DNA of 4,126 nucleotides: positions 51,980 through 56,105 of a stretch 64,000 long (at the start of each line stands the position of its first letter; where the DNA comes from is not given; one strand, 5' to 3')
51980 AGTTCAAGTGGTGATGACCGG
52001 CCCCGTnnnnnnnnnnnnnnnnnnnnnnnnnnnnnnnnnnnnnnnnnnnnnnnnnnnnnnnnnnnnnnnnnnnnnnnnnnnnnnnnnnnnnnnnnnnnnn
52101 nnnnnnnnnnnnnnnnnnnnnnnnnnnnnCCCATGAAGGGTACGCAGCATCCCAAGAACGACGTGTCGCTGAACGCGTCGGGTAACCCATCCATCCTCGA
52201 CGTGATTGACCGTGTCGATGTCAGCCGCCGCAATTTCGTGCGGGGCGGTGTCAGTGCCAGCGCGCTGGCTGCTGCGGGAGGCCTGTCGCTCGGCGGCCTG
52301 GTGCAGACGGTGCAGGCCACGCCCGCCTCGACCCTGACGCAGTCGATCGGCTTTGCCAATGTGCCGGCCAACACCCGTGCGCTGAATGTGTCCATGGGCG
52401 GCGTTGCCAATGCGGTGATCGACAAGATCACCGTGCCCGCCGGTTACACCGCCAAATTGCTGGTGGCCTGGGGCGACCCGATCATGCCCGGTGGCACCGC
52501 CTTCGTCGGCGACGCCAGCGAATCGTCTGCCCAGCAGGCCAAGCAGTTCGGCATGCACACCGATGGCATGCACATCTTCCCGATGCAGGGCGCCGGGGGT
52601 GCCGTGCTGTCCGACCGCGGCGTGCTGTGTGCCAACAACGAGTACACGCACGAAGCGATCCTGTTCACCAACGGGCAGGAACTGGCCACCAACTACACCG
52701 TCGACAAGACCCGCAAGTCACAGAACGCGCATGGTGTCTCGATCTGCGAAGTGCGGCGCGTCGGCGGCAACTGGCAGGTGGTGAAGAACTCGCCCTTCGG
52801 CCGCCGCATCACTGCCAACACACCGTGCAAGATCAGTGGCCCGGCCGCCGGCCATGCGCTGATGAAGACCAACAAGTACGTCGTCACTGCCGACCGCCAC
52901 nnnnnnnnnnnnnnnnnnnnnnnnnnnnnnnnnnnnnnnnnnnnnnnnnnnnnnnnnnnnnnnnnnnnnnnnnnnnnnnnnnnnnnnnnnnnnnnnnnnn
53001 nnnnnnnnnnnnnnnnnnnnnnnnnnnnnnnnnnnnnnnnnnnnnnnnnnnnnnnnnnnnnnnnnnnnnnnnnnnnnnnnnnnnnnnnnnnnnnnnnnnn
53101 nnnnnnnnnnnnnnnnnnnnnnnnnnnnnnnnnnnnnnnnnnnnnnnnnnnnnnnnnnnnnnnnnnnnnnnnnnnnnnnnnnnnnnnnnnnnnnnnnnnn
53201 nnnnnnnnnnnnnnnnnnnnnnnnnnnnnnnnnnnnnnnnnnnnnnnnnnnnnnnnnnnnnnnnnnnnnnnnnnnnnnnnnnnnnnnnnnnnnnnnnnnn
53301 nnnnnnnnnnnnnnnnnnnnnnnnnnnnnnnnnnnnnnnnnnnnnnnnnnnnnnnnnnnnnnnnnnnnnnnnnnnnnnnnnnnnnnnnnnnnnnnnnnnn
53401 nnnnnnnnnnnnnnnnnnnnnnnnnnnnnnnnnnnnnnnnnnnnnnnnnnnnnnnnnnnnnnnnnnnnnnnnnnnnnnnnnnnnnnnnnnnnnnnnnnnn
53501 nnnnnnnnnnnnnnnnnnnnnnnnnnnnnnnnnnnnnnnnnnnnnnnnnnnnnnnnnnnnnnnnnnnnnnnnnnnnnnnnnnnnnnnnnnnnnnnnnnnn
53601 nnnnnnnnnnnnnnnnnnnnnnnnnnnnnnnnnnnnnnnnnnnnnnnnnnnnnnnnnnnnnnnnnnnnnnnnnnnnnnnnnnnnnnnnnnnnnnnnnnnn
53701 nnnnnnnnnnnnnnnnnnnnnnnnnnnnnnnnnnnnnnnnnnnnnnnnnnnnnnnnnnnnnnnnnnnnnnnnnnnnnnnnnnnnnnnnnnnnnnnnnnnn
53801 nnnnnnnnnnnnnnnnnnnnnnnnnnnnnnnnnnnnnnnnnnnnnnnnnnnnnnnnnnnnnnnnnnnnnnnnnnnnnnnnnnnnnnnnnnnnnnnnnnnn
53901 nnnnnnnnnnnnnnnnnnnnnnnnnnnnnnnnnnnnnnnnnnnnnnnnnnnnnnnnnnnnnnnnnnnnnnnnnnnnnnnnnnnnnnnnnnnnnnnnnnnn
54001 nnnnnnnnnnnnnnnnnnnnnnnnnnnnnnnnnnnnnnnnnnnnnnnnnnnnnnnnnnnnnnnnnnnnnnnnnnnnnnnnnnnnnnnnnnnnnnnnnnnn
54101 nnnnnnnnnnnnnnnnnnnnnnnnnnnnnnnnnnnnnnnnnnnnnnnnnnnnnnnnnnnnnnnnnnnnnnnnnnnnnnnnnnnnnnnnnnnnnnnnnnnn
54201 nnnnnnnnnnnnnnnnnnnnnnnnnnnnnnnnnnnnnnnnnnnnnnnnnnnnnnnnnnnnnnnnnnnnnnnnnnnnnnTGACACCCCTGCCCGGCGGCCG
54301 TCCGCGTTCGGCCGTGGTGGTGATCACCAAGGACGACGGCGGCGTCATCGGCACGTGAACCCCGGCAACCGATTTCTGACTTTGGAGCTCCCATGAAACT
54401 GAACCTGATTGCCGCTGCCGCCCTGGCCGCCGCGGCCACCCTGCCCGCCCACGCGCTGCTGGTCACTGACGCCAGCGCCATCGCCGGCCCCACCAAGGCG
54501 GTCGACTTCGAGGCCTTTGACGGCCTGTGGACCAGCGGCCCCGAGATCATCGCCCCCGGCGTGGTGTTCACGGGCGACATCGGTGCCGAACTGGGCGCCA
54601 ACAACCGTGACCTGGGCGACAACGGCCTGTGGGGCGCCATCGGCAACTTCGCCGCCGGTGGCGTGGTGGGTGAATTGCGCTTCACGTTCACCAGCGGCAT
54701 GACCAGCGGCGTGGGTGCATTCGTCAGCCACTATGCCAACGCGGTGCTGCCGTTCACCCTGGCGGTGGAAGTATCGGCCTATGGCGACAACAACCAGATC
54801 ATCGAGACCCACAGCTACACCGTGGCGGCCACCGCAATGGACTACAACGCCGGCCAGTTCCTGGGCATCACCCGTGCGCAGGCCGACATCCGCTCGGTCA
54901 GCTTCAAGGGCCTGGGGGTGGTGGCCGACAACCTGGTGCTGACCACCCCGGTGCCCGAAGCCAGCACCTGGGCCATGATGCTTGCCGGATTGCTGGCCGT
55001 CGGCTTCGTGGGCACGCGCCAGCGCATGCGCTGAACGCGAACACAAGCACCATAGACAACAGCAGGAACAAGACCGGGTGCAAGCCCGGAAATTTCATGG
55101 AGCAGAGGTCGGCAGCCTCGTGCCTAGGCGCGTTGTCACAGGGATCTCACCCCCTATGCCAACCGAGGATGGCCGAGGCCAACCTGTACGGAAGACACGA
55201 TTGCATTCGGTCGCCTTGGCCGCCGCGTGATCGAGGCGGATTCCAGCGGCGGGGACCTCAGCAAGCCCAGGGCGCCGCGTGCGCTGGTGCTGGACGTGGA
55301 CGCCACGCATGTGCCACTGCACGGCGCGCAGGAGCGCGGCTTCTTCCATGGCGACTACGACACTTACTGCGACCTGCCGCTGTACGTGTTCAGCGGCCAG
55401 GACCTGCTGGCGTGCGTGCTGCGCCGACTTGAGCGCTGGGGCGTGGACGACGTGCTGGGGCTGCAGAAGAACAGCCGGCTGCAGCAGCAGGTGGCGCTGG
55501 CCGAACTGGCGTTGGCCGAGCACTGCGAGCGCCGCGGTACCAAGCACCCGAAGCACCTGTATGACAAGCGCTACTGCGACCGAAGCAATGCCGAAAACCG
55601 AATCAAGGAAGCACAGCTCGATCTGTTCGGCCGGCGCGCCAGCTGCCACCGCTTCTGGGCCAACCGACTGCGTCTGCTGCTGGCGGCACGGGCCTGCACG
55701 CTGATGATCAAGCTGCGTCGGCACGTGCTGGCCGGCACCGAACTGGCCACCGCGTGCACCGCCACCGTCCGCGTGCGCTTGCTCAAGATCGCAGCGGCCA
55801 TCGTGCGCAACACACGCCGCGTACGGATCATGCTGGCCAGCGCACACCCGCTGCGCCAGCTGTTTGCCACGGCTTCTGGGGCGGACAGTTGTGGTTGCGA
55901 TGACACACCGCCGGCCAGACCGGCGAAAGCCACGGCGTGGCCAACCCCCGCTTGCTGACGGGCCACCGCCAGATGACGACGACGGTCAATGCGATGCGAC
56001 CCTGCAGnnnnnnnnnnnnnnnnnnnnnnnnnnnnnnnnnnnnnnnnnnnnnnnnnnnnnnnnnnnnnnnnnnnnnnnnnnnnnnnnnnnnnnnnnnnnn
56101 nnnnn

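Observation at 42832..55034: Phosphate-scavenging exoenzyme block interleaved with four PEP-CTERM proteins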

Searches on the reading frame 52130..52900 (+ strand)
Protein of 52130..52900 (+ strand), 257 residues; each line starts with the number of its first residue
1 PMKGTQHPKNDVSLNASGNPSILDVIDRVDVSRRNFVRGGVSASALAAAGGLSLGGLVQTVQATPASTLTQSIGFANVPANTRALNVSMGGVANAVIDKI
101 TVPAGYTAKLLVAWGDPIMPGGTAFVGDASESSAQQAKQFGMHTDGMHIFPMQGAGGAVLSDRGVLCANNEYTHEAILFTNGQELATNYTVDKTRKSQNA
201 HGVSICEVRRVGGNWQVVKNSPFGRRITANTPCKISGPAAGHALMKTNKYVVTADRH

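Call 7: search_protein_families(library=pfam, proteins=[window:52130-52900:+], max_evalue=0.001)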
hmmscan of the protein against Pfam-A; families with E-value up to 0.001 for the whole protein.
window:52130-52900:+ (257 aa): 1 family
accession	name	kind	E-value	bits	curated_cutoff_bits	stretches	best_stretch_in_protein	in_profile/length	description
PF05787.19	PhoX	-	9.6e-40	137.6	24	1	92-249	6-150/515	Alkaline phosphatase PhoX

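Call 35: find_homologous_proteins(query=window:52133-52888:+, max_evalue=1e-10)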
Query window:52133-52888:+ (252 aa): 80 proteins with E <= 1e-10 among 2476 candidates.
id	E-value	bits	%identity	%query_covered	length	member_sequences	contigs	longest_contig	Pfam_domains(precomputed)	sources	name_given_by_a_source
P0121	9.8e-106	371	68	100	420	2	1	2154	PF05787.20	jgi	jgi:secreted PhoX family phosphatase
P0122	4.8e-103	362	67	100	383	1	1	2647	PF05787.20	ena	-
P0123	4.1e-99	349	65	100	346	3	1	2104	PF05787.20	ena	-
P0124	4.2e-88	313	59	100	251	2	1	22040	PF05787.20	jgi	jgi:uncharacterized protein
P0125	2.6e-87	310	68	85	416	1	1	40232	PF05787.20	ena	-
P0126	7.5e-85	302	59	100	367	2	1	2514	PF05787.20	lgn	-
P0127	1.5e-76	275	52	100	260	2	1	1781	PF05787.20,PF10518.15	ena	-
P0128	1.2e-72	262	52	100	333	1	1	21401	PF05787.20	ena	-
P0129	2.2e-72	261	49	100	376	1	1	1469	PF05787.20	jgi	jgi:secreted PhoX family phosphatase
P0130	2.8e-72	261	52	100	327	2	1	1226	PF05787.20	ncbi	ncbi:MAG: twin-arginine translocation pathway signal protein, partial [Burkholderiales bacterium 12-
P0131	4.9e-71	257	53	100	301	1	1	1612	PF05787.20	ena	-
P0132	1.5e-70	255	52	100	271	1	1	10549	PF05787.20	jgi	-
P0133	1.5e-68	249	51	100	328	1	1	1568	PF05787.20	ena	-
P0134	5.0e-64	234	54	87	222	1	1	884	PF05787.20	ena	-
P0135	1.3e-63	233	54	94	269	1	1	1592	PF05787.20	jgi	-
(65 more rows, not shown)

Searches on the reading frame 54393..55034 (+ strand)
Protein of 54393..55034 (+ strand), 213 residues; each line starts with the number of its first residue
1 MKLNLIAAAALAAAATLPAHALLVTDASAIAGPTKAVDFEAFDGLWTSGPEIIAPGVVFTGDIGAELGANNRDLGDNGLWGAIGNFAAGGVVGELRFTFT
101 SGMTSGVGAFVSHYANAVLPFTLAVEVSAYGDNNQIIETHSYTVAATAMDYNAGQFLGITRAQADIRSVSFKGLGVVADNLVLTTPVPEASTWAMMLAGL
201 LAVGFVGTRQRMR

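Call 4: search_protein_families(library=pfam, proteins=[window:54393-55031:+], max_evalue=0.01)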
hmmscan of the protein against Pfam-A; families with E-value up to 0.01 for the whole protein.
window:54393-55031:+ (213 aa): 2 families
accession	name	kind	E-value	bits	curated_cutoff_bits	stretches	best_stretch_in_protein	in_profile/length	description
PF07589.16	PEP-CTERM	-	6.4e-05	23.3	20.7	1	186-209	1-22/24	PEP-CTERM motif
PF22764.1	E217_Gp32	-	0.0076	16.3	27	0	105-157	4-54/144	Tail fiber protein gp32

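Call 5: search_protein_families(library=ncbifam, proteins=[window:54393-55031:+], max_evalue=0.01)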
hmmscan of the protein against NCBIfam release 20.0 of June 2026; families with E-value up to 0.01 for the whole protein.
window:54393-55031:+ (213 aa): 7 families
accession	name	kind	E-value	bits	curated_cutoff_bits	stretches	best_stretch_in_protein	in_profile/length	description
NF038126.1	PEP_CTERM_FxDxF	subfamily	1.4e-06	28.6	50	1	96-209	50-164/165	FxDxF family PEP-CTERM protein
NF038119.1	PEP_CTERM_MHFG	equivalog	6.5e-06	26.6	100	1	178-210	227-259/260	MHFG family PEP-CTERM protein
NF035944.1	PEPxxWA-CTERM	domain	1.4e-05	24.9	35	1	187-205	1-19/24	PEPxxWA-CTERM sorting domain-containing protein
NF038129.1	PEP_NF038129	equivalog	0.00011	22.1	65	1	87-209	67-193/194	NF038129 family PEP-CTERM protein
NF038120.1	PEP_CTERM_QFxxD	subfamily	0.0002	21.3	80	1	179-209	186-213/215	NF038120 family PEP-CTERM protein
NF033554.9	floc_PepA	equivalog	0.0035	17.2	80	0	79-210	147-260/261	flocculation-associated PEP-CTERM protein PepA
TIGR02595.1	PEP_CTERM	domain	0.0076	17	16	0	187-211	1-22/24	PEP-CTERM sorting domain-containing protein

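Call 39: find_encoding_contigs(protein=window:54393-55034:+, flank=10000, max_places=10)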
Protein window:54393-55034:+ (213 aa): no gene with exactly this product is on record in the collection.

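Call 67: find_related_loci(query=window:54393-55031:+, collection=metagenome_contigs, flank=6000)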
Query window:54393-55031:+ (213 aa) in metagenome_contigs; peptide patterns used: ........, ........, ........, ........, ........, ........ (x = any residue, [..] = any of these).
600 stretches matched a pattern (row limit reached: there are more); 295 encode a relative of the query (tblastn E <= 1e-3); the best 80 are kept; 80 distinct loci.
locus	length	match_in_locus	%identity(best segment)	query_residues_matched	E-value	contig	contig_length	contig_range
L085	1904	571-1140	72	20-210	9e-90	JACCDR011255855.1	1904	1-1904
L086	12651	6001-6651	65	1-212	2e-79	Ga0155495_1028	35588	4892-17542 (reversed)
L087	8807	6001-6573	63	1-193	1e-71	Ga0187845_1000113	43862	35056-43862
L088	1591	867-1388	65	37-211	6e-71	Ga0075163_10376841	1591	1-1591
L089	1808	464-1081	57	1-212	1e-67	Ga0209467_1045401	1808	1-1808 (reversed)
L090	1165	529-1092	59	1-193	3e-69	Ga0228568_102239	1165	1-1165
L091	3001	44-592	56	25-213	7e-59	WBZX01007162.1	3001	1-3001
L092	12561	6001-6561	63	24-212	3e-60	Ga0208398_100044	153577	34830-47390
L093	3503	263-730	58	37-193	1e-51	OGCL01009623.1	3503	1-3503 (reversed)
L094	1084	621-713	68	183-213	1e-8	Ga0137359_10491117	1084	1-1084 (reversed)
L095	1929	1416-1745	33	103-213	2e-8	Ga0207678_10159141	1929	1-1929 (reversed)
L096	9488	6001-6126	52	170-211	2e-8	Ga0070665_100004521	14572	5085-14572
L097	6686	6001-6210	40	141-213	4e-8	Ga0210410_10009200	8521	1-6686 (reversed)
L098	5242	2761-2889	53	173-211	6e-8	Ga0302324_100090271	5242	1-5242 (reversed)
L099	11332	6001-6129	53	173-211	6e-8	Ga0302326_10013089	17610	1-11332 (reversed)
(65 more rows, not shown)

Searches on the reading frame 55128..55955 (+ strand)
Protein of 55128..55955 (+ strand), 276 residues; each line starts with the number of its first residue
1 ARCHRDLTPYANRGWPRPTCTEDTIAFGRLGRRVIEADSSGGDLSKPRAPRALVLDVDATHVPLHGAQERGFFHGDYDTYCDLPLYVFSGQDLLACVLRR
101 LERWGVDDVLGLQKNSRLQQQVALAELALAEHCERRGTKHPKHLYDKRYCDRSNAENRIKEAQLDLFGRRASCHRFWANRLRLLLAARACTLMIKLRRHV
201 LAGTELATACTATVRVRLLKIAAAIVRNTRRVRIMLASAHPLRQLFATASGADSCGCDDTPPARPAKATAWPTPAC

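Call 7: search_protein_families(library=pfam, proteins=[window:55128-55955:+], max_evalue=0.001)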
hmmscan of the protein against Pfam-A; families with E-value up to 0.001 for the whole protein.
window:55128-55955:+ (276 aa): 2 families
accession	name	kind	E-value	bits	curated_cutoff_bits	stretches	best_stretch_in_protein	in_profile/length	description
PF13701.12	DDE_Tnp_1_4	-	4.8e-50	170.5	34.7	2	139-249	316-426/435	Transposase DDE domain group 1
PF01609.27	DDE_Tnp_1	-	0.00019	21.7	23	0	98-190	92-198/200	Transposase DDE domain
